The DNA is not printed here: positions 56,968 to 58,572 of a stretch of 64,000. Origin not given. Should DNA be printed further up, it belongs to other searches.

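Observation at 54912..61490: Gene neighbourhood linking the RLP to nucleoside/pentose-phosphate metabolism and YjbQ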

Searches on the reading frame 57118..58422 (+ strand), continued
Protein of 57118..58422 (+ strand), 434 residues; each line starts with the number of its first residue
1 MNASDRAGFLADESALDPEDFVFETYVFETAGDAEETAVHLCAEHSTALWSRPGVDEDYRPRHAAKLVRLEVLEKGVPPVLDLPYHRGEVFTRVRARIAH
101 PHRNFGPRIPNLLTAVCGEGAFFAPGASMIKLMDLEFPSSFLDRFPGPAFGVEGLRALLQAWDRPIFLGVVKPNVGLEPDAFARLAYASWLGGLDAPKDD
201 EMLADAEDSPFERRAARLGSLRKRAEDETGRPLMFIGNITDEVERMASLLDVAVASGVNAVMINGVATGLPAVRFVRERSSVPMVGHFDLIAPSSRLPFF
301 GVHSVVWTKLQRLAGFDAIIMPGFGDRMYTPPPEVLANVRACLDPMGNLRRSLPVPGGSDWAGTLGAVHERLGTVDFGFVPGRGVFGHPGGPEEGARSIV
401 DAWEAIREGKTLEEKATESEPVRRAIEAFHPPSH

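Call 34: search_protein_families(library=ncbifam, proteins=[L012:4649-5671:+, L003:4882-5694:+, L023:7297-8451:-, L002:492-1355:+, L019:7350-7922:+, L019:8026-9000:+, L020:4598-5941:+], max_evalue=0.00001)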
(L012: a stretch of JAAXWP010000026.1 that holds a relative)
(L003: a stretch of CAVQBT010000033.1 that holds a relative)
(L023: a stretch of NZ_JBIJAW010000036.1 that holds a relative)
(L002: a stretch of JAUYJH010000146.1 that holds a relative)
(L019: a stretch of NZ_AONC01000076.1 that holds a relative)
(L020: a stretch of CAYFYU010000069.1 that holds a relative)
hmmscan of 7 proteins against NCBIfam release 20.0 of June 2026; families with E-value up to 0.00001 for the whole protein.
L012:4649-5671:+ (340 aa): 7 families
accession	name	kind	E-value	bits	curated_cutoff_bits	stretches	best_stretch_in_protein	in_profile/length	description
NF006081.0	PRK08227.1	equivalog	6.7e-154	511.4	297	1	1-290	1-290/291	3-hydroxy-5-phosphonooxypentane-2,4-dione thiolase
NF005556.0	PRK07226.1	subfamily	3e-55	187.4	241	1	34-287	4-265/267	2-amino-3,7-dideoxy-D-threo-hept-6-ulosonate synthase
TIGR01949.1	ADH_synth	equivalog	6.2e-49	167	299.45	1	35-283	2-254/255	2-amino-3,7-dideoxy-D-threo-hept-6-ulosonate synthase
NF040816.1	Fbpase1_Arch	equivalog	1.9e-36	125.9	430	1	34-284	6-268/271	class I fructose-bisphosphate aldolase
NF041223.1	BagB_FevI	exception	8.1e-28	97.3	500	1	34-275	7-256/257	bagremycin/ferroverdin biosynthesis DhnA-type aldolase BagB/FevI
NF005321.0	PRK06852.1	equivalog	4.4e-10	39.2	420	1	117-287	121-305/308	aldolase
NF006704.0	PRK09250.1-1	equivalog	1.3e-06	27.6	277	0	47-209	36-213/308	class I fructose-bisphosphate aldolase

L003:4882-5694:+ (270 aa): 228 families (the best 25 are shown)
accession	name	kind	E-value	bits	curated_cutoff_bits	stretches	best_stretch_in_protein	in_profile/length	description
NF005559.1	PRK07231.1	subfamily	1e-61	208.6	215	1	22-268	2-248/249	glucose 1-dehydrogenase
TIGR01830.1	3oxo_ACP_reduc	equivalog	7.6e-61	205.8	297.75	1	27-268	1-239/239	3-oxoacyl-[acyl-carrier-protein] reductase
NF004198.0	PRK05653.1-3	equivalog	3.7e-60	203.4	296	1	21-269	4-248/248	3-oxoacyl-ACP reductase FabG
NF006070.0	PRK08213.1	subfamily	2.3e-58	197.7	279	1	20-268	8-257/259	gluconate 5-dehydrogenase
NF009466.0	PRK12826.1-2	subfamily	5.8e-58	196.3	222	1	24-269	3-246/248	3-oxoacyl-ACP reductase FabG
TIGR01829.1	AcAcCoA_reduct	subfamily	1.1e-56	192.2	302.1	1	25-269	1-242/242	acetoacetyl-CoA reductase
NF052558.1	MBtsdlDhBudC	equivalog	1.6e-56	191.7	270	1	23-268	2-242/250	meso-2,3-butanediol dehydrogenase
NF005067.0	PRK06484.1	equivalog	1.7e-56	191.9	713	1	20-268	5-252/524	short chain dehydrogenase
NF004777.0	PRK06123.1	equivalog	1.8e-56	191.4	383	1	24-266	3-248/249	SDR family oxidoreductase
NF004199.0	PRK05653.1-4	equivalog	2.7e-55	187.6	301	1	20-269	1-247/247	3-oxoacyl-ACP reductase FabG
NF004197.0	PRK05653.1-1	equivalog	1e-54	185.8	332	1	18-269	1-248/249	3-oxoacyl-ACP reductase FabG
NF005309.0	PRK06841.1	subfamily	6.5e-54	183.1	286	1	17-268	8-253/255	GolD/DthD family dehydrogenase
NF053542.1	FlxB_rubin_SDR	equivalog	1.5e-53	182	340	1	25-267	1-239/239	flexirubin biosynthesis SDR family reductase FlxB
NF005400.0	PRK06947.1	equivalog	1.7e-53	181.4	367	1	23-266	5-251/252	SDR family oxidoreductase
NF004791.0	PRK06138.1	equivalog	6.2e-53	179.7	312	1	21-268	2-250/252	SDR family oxidoreductase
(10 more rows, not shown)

L023:7297-8451:- (384 aa): 24 families
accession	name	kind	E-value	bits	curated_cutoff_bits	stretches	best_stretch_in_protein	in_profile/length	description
NF006444.0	PRK08762.1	equivalog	9.5e-144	478.8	449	2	15-277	119-385/387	molybdopterin-synthase adenylyltransferase MoeB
NF005902.0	PRK07878.1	equivalog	2.6e-136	454.6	647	1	15-382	14-382/392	adenylyltransferase/sulfurtransferase MoeZ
NF005646.0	PRK07411.1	equivalog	2.5e-135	451.6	633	1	15-381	10-379/390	molybdopterin-synthase adenylyltransferase MoeB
NF047750.1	SAMPActivE1UbaA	equivalog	3.7e-100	334.7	450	1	15-275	4-265/270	SAMP-activating enzyme E1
NF004281.0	PRK05690.1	subfamily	6.8e-90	300.7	266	1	15-261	4-249/250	molybdopterin-synthase adenylyltransferase MoeB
NF004111.0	PRK05600.1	equivalog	2e-83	280.6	437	1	11-362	9-351/371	ThiF family adenylyltransferase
TIGR02356.1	adenyl_thiF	equivalog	2.7e-74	249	275.25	1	23-225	1-203/203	thiazole biosynthesis adenylyltransferase ThiF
TIGR02355.1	moeB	equivalog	1.2e-67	227.8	376.55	1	21-260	2-240/240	molybdopterin-synthase adenylyltransferase MoeB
NF006204.0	PRK08328.1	equivalog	7.8e-50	169.6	339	1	16-246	2-226/231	hypothetical protein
NF009123.0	PRK12475.1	subfamily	7.9e-44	150.3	510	1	21-271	2-254/338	MoeB/ThiF family adenylyltransferase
NF006395.0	PRK08644.1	equivalog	3.8e-28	98.6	159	1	36-154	23-140/215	sulfur carrier protein ThiS adenylyltransferase ThiF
TIGR02354.1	thiF_fam2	equivalog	6.4e-24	84.9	152.2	1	38-153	16-130/200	thiamine biosynthesis protein ThiF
NF006077.0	PRK08223.1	equivalog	8.8e-24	84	266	1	33-181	18-167/296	hypothetical protein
NF011696.0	PRK15116.1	equivalog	5.7e-16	59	304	1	35-154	22-142/268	tRNA cyclic N6-threonylcarbamoyladenosine(37) synthase TcdA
NF011425.0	PRK14852.1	equivalog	4.2e-15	54.7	1337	1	33-170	322-461/989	hypothetical protein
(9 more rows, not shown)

L002:492-1355:+ (287 aa): 16 families
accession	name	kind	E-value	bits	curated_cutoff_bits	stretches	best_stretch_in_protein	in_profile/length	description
NF045485.1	FPPsyn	subfamily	4.9e-110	367.2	275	1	9-286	3-287/288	farnesyl diphosphate synthase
NF045685.1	GGPPSynCrtE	equivalog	7.9e-100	333.7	460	1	2-287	2-293/293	geranylgeranyl diphosphate synthase CrtE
NF007877.0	PRK10581.1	equivalog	2.6e-76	256.7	321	1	1-286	1-298/299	(2E,6E)-farnesyl diphosphate synthase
NF041169.1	f2_encap_cargo4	exception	1.1e-64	218.8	450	1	4-259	2-265/334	family 2 encapsulin nanocompartment cargo protein polyprenyl transferase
NF040698.1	IdsA_Meth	equivalog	8.4e-62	209.3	468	1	2-257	2-260/328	short chain isoprenyl diphosphate synthase IdsA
NF041003.1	GGPP_syn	equivalog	1.7e-51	175.3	500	1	3-264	2-264/326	geranylgeranyl diphosphate synthase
NF008140.0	PRK10888.1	equivalog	3.4e-39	135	412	1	3-265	6-262/323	octaprenyl diphosphate synthase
TIGR02749.1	prenyl_cyano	equivalog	3e-37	128.3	383.2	1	30-261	30-260/322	solanesyl diphosphate synthase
NF045549.1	GGPPsyn_IdsB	equivalog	1.7e-36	126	475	1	42-258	63-280/346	geranylgeranyl diphosphate synthase IdsB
NF040789.2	gerfarn_diphsyn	equivalog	1e-34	120.3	560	1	27-240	29-260/345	geranylfarnesyl diphosphate synthase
TIGR02748.1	GerC3_HepT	equivalog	1.2e-34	119.9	456.55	1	9-255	11-251/319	heptaprenyl diphosphate synthase component II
NF042417.1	NPPPS_Mycobact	equivalog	1.4e-34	119.7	600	1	30-257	42-266/335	nonaprenyl/(2E,6E)-farnesyl/geranylgeranyl diphosphat synthase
NF040627.1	GFPS_Meth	equivalog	6.1e-32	111.2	600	1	31-258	27-243/285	geranylfarnesyl diphosphate synthase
NF045628.1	HxpDPsynlarge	equivalog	1.1e-30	106.7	500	1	30-258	21-245/311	hexaprenyl-diphosphate synthase large subunit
NF042416.1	GFPPS_Mycobact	equivalog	2.3e-23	82.8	600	1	33-241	31-261/350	bifunctional (2E,6E)-farnesyl/geranyl diphosphate synthase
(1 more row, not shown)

L019:7350-7922:+ (190 aa): 4 families
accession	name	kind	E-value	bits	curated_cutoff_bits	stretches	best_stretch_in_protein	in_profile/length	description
NF002995.0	PRK03759.1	equivalog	1.5e-48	164.9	127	1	22-181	5-166/185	isopentenyl-diphosphate Delta-isomerase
TIGR02150.1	IPP_isom_1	equivalog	3.8e-36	124.3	105.8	1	26-182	1-157/159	isopentenyl-diphosphate delta-isomerase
NF011922.0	PRK15393.1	equivalog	1.7e-10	40.9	152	1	20-125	7-113/182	NUDIX hydrolase YfcD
NF041653.1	Nud_hyd_Meth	equivalog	9.9e-10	38.5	300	1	29-188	5-161/170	Nudix hydrolase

L019:8026-9000:+ (324 aa): 4 families
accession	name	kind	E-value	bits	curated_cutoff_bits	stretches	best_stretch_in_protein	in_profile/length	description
NF009544.0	PRK12928.1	subfamily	6.4e-131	436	210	1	18-320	5-298/300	lipoyl synthase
TIGR00510.1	lipA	equivalog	3.5e-125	417.3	310.25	1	36-318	12-293/302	lipoyl synthase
NF004019.1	PRK05481.1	subfamily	4.9e-125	416.5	203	1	41-321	1-279/286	lipoyl synthase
NF053790.1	LplA_LipA_fuse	exception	1.7e-108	363.8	800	1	39-317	331-605/606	bifunctional lipoate--protein ligase/lipoyl synthase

L020:4598-5941:+ (447 aa): 4 families
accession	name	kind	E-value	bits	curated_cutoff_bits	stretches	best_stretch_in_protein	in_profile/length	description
NF002674.0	PRK02399.1-2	subfamily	2e-84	283.7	335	1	7-354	2-351/410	hypothetical protein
NF002676.0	PRK02399.1-4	equivalog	3.2e-59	200.9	556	1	6-355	3-355/415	hypothetical protein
NF002673.0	PRK02399.1-1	equivalog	3.3e-54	184.4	520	1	8-353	3-346/404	hypothetical protein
NF002675.0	PRK02399.1-3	equivalog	1.3e-48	165.8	648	1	9-352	3-342/398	hypothetical protein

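Call 35: search_solved_structures(query=window:57118-58422:+, max_evalue=1e-40, show_alignments=5)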
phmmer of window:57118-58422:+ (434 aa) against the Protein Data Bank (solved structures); distinct sequences matched with E-value up to 1e-40: 11.
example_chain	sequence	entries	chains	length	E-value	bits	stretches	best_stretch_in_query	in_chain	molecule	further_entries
1tel_A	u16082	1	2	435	9.2e-153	512.6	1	1-422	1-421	ribulose bisphosphate carboxylase, large subunit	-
1ykw_A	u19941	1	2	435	3.3e-152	510.7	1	1-422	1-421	RuBisCO-like protein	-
2qyg_A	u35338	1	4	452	4e-144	484.1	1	2-429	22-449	Ribulose bisphosphate carboxylase-like protein 2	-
3nwr_A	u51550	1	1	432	1.1e-47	166.3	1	16-429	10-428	A rubisco-like protein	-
1geh_A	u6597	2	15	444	1.2e-44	156.3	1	96-429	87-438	RIBULOSE-1,5-BISPHOSPHATE CARBOXYLASE/OXYGENASE | Ribulose bisphosphate carboxylase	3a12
3a13_A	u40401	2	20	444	1.5e-44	156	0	96-321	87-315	Ribulose bisphosphate carboxylase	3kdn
3kdo_A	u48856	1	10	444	1.6e-44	155.9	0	96-320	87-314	Ribulose bisphosphate carboxylase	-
3wqp_A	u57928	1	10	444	1.7e-44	155.8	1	96-429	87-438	Ribulose bisphosphate carboxylase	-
6hun_A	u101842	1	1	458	3e-42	148.3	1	99-428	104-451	Ribulose bisphosphate carboxylase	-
2oek_A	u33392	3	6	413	3e-41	145.1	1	22-428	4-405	2,3-diketo-5-methylthiopentyl-1-phosphate enolase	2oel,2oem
2oej_A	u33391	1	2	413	4.8e-41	144.4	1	22-428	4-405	2,3-diketo-5-methylthiopentyl-1-phosphate enolase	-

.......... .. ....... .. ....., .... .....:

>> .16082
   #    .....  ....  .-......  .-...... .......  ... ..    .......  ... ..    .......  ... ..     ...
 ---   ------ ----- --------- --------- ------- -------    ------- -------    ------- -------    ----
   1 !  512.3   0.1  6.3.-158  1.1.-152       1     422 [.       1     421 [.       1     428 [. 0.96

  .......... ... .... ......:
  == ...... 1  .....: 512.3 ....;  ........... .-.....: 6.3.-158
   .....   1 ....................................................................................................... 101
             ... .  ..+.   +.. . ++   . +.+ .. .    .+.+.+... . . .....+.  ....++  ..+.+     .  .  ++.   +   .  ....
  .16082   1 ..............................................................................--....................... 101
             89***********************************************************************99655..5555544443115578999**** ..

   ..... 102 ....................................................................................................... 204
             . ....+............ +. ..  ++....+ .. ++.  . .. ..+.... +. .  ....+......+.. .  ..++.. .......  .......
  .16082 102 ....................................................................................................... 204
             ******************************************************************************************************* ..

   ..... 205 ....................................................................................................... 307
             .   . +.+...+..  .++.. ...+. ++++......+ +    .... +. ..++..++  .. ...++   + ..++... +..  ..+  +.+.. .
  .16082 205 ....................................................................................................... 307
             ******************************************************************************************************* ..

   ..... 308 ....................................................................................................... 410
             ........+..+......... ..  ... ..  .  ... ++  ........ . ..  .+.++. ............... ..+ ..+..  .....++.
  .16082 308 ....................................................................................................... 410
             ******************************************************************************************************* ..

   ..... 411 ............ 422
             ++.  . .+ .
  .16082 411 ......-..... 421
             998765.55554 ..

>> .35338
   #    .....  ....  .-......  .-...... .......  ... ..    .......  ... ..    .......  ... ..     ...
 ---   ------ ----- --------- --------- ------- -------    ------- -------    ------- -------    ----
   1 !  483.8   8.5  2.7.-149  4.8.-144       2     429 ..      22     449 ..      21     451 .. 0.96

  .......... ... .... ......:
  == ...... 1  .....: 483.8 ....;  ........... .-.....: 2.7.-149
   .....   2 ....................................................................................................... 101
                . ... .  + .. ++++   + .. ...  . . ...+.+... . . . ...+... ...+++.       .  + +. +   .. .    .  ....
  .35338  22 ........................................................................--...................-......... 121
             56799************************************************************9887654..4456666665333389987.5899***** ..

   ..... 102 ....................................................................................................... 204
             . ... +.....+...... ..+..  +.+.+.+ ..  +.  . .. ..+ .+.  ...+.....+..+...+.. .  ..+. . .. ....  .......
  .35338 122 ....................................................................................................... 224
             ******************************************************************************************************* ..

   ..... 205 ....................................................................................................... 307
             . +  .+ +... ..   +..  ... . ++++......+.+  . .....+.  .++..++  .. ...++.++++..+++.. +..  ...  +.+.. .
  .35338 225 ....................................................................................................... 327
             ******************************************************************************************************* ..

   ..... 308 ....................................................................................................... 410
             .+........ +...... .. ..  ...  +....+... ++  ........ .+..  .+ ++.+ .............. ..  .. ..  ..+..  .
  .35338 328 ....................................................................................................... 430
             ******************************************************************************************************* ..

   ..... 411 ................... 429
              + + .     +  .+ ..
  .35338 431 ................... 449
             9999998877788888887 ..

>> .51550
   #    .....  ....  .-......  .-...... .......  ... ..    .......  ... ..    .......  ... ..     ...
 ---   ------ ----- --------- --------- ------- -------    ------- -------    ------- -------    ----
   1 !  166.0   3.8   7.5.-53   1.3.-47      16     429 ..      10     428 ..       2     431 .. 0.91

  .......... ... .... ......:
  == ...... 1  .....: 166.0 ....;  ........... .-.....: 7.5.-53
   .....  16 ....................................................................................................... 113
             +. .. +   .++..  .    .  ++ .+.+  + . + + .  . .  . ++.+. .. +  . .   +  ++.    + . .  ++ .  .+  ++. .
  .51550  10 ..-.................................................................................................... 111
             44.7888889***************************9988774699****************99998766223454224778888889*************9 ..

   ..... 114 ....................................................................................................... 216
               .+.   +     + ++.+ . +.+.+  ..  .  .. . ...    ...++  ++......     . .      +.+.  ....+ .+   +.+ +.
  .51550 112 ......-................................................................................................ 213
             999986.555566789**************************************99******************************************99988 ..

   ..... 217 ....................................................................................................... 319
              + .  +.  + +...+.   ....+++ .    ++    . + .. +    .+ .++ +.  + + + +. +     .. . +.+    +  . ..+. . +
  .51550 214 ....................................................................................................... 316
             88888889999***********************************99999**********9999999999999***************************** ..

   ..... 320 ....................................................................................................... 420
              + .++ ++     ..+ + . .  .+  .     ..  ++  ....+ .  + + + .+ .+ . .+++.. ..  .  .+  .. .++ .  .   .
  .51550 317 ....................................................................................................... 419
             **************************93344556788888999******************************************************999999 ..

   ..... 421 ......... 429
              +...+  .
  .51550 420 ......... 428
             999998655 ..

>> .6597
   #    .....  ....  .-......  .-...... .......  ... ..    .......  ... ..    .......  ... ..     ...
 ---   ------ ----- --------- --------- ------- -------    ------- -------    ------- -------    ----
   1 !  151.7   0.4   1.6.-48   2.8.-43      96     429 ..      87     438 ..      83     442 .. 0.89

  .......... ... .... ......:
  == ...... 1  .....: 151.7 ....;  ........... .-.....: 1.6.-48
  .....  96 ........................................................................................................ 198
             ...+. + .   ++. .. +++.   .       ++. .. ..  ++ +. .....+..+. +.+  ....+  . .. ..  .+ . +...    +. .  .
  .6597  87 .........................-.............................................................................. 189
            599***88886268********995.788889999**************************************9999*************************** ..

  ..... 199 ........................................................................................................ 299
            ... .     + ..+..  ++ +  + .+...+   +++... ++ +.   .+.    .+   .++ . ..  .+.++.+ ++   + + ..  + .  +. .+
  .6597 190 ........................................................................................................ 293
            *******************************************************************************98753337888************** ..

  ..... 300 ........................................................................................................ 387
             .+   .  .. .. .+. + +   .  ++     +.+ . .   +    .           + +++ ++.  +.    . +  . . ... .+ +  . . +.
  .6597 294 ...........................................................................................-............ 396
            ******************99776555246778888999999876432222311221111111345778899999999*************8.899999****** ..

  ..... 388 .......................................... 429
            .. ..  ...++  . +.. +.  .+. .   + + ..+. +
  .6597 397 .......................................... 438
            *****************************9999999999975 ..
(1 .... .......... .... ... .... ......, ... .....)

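Call 38: find_related_loci(query=A1, collection=metagenome_contigs, flank=6000)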
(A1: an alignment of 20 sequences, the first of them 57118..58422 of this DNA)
Query A1 (434 aa) in metagenome_contigs; peptide patterns used: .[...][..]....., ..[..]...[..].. (x = any residue, [..] = any of these).
482 stretches matched a pattern; 429 encode a relative of the query (tblastn E <= 1e-3); the best 80 are kept; 80 distinct loci.
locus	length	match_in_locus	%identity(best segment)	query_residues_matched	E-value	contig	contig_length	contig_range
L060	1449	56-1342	59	1-429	0e+0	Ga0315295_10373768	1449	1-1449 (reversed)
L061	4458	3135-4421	59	1-429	1e-170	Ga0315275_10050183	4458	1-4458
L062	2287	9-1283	58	5-429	3e-178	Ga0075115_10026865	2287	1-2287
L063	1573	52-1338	55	1-429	1e-176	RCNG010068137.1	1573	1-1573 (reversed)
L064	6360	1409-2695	59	1-429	3e-162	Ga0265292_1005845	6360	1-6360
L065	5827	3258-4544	59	1-429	7e-163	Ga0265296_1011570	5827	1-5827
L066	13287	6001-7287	58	1-429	3e-161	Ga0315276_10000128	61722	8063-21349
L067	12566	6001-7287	55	1-429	4e-161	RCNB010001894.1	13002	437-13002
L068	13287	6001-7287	58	1-429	1e-160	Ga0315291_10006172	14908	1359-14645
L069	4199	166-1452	58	1-429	1e-164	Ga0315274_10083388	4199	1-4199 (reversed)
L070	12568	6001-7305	58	1-434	2e-160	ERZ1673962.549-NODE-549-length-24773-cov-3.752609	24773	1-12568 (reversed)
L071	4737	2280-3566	57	1-429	6e-163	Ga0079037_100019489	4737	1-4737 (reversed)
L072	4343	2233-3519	55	1-429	7e-164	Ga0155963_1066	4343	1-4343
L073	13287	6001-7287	55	1-429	2e-159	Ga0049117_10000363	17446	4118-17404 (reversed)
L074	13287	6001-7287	55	1-429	2e-159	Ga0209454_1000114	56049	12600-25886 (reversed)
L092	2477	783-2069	55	1-429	1e-165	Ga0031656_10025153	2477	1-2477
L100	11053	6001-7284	55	1-428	6e-155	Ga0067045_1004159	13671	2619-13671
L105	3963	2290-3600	54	1-434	4e-159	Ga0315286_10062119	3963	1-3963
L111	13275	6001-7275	55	1-426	2e-153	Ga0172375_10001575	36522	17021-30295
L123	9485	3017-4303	54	1-429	3e-153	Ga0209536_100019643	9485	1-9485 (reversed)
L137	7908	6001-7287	56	1-429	2e-152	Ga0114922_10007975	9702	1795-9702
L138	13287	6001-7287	53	1-429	2e-152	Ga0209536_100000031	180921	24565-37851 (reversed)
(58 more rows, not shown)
